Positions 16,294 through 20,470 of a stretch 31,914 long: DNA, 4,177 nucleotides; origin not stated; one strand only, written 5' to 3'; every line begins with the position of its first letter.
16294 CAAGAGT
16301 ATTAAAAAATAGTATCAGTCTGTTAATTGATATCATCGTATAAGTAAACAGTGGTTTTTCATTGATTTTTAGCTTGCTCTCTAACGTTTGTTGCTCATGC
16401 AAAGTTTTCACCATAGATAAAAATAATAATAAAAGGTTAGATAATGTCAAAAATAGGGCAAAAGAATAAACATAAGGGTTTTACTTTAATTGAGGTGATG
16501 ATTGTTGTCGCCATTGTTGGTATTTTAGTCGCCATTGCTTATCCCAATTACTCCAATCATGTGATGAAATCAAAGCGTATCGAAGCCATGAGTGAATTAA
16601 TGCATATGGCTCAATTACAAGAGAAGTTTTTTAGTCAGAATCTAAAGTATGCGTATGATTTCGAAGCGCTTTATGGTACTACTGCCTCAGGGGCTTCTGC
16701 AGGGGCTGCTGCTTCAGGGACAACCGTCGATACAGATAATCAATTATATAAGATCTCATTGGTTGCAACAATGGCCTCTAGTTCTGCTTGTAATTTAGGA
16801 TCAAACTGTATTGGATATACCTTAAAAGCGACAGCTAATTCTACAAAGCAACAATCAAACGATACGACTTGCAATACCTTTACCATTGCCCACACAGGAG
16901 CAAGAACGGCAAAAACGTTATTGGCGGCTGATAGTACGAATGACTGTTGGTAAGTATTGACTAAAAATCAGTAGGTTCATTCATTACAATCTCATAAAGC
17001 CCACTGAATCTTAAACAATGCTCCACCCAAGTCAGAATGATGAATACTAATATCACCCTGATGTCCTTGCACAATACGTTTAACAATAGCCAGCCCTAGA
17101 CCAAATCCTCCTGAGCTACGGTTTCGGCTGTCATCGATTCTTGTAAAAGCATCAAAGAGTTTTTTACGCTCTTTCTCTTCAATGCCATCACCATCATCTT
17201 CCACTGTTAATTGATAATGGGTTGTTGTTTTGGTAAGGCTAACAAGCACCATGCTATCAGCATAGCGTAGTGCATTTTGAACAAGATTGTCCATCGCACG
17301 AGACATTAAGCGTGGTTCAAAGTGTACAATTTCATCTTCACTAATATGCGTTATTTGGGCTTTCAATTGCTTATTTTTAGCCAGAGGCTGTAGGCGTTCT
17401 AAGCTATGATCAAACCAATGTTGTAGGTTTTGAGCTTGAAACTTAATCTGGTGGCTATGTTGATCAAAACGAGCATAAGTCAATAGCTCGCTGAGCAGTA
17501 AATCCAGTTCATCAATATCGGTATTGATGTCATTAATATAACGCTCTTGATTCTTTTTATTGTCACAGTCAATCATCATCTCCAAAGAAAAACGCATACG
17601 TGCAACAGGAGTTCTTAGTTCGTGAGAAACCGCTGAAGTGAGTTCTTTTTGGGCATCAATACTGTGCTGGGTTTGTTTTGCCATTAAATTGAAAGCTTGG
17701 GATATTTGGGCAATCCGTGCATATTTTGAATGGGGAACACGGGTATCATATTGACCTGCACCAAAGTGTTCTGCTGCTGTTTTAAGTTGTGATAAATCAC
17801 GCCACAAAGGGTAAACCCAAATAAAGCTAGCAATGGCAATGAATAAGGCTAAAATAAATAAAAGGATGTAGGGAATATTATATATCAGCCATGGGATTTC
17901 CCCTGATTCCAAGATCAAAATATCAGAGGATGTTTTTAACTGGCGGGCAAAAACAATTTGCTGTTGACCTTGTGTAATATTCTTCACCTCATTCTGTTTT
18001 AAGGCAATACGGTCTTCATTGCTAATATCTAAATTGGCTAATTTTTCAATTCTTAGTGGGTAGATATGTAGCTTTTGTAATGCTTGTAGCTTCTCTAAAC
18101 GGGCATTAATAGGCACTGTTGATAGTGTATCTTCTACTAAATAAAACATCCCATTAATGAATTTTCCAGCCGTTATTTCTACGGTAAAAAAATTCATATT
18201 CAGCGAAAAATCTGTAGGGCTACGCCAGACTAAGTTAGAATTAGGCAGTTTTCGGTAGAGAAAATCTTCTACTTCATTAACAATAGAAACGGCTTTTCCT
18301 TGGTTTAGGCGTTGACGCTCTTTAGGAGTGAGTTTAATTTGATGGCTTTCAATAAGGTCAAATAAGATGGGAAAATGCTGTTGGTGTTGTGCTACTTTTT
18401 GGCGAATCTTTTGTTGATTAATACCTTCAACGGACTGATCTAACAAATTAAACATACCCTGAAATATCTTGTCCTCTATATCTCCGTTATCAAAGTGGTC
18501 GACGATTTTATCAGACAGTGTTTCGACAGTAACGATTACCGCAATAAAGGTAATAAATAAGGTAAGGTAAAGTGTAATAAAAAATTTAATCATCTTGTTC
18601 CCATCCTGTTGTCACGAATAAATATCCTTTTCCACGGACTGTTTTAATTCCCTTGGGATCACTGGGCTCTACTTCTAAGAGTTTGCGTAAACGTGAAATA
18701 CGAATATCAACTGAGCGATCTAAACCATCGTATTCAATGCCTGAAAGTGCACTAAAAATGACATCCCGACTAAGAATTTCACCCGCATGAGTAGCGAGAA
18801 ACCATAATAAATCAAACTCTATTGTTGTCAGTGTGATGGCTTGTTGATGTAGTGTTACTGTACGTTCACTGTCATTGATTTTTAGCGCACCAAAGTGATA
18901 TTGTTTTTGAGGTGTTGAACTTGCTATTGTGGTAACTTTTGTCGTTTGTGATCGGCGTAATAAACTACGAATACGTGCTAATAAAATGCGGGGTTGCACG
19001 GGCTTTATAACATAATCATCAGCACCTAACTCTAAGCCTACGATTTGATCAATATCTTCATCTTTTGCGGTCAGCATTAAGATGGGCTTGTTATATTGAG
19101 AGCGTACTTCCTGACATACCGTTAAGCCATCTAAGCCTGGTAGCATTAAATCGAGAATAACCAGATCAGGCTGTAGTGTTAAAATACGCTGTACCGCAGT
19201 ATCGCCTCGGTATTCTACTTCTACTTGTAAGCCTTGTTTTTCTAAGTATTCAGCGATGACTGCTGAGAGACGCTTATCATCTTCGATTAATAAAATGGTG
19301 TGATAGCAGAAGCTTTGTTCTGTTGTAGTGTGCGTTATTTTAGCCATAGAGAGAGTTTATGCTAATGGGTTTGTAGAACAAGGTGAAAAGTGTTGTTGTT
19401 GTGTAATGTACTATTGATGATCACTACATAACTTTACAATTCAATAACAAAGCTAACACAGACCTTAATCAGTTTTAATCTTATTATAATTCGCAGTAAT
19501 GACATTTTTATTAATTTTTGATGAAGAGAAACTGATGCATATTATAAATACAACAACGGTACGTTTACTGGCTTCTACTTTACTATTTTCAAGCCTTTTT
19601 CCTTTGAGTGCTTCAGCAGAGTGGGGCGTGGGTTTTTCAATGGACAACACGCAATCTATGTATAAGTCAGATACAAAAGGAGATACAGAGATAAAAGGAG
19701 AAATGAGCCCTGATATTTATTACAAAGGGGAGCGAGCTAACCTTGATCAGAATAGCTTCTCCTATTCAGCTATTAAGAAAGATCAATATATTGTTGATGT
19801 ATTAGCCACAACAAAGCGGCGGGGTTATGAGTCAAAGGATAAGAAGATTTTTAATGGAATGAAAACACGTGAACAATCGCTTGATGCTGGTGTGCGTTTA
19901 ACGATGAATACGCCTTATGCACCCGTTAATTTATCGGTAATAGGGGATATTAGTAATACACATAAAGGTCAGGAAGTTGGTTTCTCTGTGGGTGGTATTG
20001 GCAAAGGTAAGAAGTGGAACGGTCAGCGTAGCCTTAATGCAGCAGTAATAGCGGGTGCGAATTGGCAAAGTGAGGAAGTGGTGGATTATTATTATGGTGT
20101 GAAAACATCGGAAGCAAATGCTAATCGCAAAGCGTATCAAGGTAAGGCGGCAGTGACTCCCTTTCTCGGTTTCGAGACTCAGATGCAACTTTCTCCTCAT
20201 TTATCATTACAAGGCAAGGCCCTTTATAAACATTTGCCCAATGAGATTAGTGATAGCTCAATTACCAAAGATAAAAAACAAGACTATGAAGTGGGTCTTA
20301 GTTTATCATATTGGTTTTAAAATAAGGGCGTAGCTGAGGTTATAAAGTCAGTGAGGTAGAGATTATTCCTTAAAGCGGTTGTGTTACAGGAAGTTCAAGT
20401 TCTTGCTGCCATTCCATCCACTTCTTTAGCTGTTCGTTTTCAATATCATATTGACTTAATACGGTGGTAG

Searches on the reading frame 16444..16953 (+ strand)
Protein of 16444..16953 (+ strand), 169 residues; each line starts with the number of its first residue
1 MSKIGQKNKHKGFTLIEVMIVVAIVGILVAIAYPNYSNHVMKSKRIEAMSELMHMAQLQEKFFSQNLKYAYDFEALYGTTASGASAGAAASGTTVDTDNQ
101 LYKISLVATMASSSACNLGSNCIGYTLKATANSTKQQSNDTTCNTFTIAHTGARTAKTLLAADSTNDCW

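Call 4: search_protein_families(library=pfam, max_evalue=0.1, proteins=[window:16444-16953:+])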
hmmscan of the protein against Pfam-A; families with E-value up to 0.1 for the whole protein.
window:16444-16953:+ (169 aa): 4 families
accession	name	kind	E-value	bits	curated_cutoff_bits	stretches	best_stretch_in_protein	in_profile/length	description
PF16732.10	ComP_DUS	-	3.1e-17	63.6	27.3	1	34-147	1-87/87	Type IV minor pilin ComP, DNA uptake sequence receptor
PF07963.17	N_methyl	-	6.2e-11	41.8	21.2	1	8-33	2-27/27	Prokaryotic N-terminal methylation motif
PF00894.24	Luteo_coat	-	0.0017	18.7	23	1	99-158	38-94/138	Luteovirus coat protein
PF22700.2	MVD-like_N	-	0.085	12.9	27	1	44-116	63-136/157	Diphosphomevalonate decarboxylase-like N-terminal domain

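Call 5: search_protein_families(library=ncbifam, max_evalue=0.1, proteins=[window:16444-16953:+])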
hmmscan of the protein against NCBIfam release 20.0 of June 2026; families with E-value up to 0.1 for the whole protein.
window:16444-16953:+ (169 aa): 17 families
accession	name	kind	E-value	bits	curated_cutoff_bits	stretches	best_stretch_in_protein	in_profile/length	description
NF041775.1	typeIV_PilA_Myxo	equivalog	5.8e-15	55.8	400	1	9-96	9-96/214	type IV pilin protein PilA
TIGR02532.1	IV_pilin_GFxxxE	domain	3.8e-10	39.2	16.3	1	11-33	2-24/24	prepilin-type N-terminal cleavage/methylation domain-containing protein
NF007862.0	PRK10574.1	equivalog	1.8e-09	37.9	138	1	8-44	2-38/145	prepilin peptidase-dependent pilin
TIGR01710.1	typeII_sec_gspG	equivalog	1.8e-09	37.7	88.85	1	11-70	1-60/134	type II secretion system major pseudopilin GspG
NF040999.1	pilin_ComGC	equivalog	2.6e-07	30.7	75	1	10-62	1-52/84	competence type IV pilus major pilin ComGC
TIGR01708.2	typeII_sec_gspH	equivalog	7e-07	29.4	80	1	10-42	1-33/169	type II secretion system minor pseudopilin GspH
TIGR02596.1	TIGR02596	subfamily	2.6e-06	27.6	70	1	13-53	1-40/196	Verru_Chthon cassette protein D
NF041013.1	T4P_ComGE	equivalog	3e-06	27.2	49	1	9-57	2-50/83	competence type IV pilus minor pilin ComGE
NF007800.0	PRK10506.1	equivalog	6e-05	22.9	158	1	7-66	5-65/163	prepilin peptidase-dependent protein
NF007848.0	PRK10557.1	equivalog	0.00036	19.9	120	1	6-54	6-57/192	prepilin peptidase-dependent protein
TIGR01711.1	gspJ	equivalog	0.00059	19.7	64.85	1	11-60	1-48/192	type II secretion system minor pseudopilin GspJ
TIGR01707.1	gspI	equivalog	0.0012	19.3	44.35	1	12-64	1-55/101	type II secretion system minor pseudopilin GspI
NF040982.1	ComGD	equivalog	0.0026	18.2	70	1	11-43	2-33/139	competence type IV pilus minor pilin ComGD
NF006453.0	PRK08808.1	equivalog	0.005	15.9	295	1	7-70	3-66/211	type II secretion system protein J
TIGR01938.1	nqrC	equivalog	0.016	14.9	144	1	12-139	5-129/251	NADH:ubiquinone reductase (Na(+)-transporting) subunit C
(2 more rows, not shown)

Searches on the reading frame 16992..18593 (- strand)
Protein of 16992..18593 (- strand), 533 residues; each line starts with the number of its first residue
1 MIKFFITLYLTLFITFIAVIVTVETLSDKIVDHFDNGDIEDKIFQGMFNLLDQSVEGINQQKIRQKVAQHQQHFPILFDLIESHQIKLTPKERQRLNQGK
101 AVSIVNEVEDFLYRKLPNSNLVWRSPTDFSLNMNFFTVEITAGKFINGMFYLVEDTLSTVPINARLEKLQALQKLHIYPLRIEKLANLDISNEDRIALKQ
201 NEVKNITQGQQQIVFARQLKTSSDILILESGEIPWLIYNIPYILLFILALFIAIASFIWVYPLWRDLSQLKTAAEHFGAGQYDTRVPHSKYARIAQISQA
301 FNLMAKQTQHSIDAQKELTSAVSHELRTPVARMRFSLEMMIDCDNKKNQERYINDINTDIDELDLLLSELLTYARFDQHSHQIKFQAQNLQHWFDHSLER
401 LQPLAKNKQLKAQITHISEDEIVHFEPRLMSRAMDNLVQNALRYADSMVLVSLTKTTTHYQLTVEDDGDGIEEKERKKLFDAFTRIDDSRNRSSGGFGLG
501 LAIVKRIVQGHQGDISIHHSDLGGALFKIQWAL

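Call 7: search_protein_families(library=pfam, max_evalue=0.001, proteins=[window:16992-18593:-])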
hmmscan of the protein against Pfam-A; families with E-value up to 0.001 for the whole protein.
window:16992-18593:- (533 aa): 5 families
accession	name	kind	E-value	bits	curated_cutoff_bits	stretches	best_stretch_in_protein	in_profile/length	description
PF02518.31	HATPase_c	-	4.8e-23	82.2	26.4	1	428-530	4-106/111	Histidine kinase-, DNA gyrase B-, and HSP90-like ATPase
PF00512.31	HisKA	-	1.6e-13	50.9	26.9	1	315-378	2-65/66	His Kinase A (phospho-acceptor) domain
PF13589.12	HATPase_c_3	-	0.00021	21.8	25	1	431-501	4-77/137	Histidine kinase-, DNA gyrase B-, and HSP90-like ATPase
PF14501.12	HATPase_c_5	-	0.00039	20.7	22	0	429-520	9-91/102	GHKL domain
PF00672.30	HAMP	-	0.00098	19.8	25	0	263-308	6-51/53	HAMP domain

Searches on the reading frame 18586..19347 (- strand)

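Call 7: search_protein_families(library=pfam, max_evalue=0.001, proteins=[window:18586-19347:-])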
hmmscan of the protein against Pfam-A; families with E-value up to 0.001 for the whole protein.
window:18586-19347:- (253 aa): 2 families
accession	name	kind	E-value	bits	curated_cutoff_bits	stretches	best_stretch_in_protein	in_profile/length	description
PF00072.30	Response_reg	-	2.7e-25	89.1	30.2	1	18-127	1-111/111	Response regulator receiver domain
PF00486.34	Trans_reg_C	-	7.9e-23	80.8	26.2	1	169-244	2-77/77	Transcriptional regulatory protein, C terminal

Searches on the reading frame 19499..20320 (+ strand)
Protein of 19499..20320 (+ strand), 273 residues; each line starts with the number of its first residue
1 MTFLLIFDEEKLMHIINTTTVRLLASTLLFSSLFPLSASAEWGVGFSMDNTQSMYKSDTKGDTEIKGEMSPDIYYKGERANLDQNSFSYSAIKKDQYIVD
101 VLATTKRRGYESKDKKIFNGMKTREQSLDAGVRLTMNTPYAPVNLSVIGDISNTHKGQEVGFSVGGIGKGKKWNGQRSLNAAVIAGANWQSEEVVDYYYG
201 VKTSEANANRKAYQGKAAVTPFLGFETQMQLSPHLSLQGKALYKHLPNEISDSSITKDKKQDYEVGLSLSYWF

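Call 7: search_protein_families(library=pfam, max_evalue=0.001, proteins=[window:19499-20320:+])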
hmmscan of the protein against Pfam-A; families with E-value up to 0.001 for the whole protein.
window:19499-20320:+ (273 aa): 1 family
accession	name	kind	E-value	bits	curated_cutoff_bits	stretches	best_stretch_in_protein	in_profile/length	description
PF06629.18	MipA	-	3.3e-35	122.7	24.2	1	55-273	7-221/221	MltA-interacting protein MipA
